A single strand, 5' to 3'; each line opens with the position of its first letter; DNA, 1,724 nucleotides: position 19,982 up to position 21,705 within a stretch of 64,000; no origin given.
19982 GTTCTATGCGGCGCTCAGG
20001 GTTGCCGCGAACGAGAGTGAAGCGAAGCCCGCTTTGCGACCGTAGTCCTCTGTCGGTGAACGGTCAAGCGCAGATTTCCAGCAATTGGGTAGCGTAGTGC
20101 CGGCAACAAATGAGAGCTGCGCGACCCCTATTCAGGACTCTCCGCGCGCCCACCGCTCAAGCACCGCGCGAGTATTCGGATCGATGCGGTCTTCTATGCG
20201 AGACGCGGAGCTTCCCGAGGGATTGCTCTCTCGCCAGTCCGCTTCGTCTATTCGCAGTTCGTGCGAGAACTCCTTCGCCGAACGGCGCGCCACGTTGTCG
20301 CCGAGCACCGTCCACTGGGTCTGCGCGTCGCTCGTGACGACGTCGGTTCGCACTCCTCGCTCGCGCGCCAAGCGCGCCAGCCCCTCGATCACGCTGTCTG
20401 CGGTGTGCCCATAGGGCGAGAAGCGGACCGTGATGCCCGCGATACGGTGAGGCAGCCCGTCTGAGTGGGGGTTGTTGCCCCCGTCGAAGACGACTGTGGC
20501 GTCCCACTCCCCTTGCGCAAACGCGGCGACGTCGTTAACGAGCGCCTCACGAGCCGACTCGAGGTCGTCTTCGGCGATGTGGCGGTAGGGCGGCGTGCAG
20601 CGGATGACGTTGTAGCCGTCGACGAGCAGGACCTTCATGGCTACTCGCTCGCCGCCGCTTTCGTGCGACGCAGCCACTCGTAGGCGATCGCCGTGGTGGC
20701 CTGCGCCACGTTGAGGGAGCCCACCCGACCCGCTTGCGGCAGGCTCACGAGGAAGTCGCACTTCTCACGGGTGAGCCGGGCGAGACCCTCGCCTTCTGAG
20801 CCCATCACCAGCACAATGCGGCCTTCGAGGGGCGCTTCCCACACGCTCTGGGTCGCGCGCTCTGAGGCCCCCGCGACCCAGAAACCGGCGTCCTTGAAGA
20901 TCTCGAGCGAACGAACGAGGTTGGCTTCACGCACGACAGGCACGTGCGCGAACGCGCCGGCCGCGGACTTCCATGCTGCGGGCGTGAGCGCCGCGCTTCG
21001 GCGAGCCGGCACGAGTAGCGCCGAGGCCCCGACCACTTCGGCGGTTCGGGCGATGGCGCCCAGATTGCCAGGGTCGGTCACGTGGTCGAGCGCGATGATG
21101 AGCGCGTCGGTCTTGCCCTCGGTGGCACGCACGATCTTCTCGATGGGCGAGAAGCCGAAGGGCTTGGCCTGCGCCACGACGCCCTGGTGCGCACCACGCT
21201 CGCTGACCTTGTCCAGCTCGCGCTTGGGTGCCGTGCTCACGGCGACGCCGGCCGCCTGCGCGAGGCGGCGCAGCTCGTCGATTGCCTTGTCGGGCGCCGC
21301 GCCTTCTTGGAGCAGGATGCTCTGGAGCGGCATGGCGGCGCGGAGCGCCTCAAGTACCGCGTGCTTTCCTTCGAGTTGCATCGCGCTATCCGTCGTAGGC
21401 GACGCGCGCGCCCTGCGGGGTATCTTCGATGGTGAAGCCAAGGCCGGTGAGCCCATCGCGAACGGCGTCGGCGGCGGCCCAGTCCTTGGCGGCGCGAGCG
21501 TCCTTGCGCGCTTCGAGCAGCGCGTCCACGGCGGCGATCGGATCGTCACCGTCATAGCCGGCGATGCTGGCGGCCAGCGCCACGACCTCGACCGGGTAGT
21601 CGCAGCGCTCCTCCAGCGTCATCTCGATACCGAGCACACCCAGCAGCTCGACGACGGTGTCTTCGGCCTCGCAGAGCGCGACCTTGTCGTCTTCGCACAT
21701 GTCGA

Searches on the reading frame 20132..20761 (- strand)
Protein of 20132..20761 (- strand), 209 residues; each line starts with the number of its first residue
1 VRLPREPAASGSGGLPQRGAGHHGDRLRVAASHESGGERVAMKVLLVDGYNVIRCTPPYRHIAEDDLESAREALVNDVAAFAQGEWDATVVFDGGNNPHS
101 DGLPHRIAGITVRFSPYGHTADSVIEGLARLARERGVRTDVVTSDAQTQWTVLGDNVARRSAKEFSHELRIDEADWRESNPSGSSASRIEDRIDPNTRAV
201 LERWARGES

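Call 53: search_protein_families(library=pfam, proteins=[window:20132-20761:-], max_evalue=0.0001)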
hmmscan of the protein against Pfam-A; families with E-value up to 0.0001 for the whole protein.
window:20132-20761:- (209 aa): 1 family
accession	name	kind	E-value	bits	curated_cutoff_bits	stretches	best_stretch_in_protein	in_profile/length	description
PF05991.17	NYN_YacP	-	1.9e-29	103.2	24.6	1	45-205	1-165/166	YacP-like NYN domain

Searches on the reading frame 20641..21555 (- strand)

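Call 53: search_protein_families(library=pfam, proteins=[window:20641-21555:-], max_evalue=0.0001)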
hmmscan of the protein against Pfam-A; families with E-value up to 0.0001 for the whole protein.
window:20641-21555:- (304 aa): 3 families
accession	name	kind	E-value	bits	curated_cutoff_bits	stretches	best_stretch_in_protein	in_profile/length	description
PF00588.24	SpoU_methylase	-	2.3e-37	128.7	29.7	1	152-292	2-142/142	SpoU rRNA Methylase family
PF08032.17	SpoU_sub_bind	-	6.1e-18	65.4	22.8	1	61-133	2-73/76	RNA 2'-O ribose methyltransferase substrate binding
PF22435.1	MRM3-like_sub_bind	-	0.0001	23.1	27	0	59-128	22-84/84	MRM3-like substrate binding domain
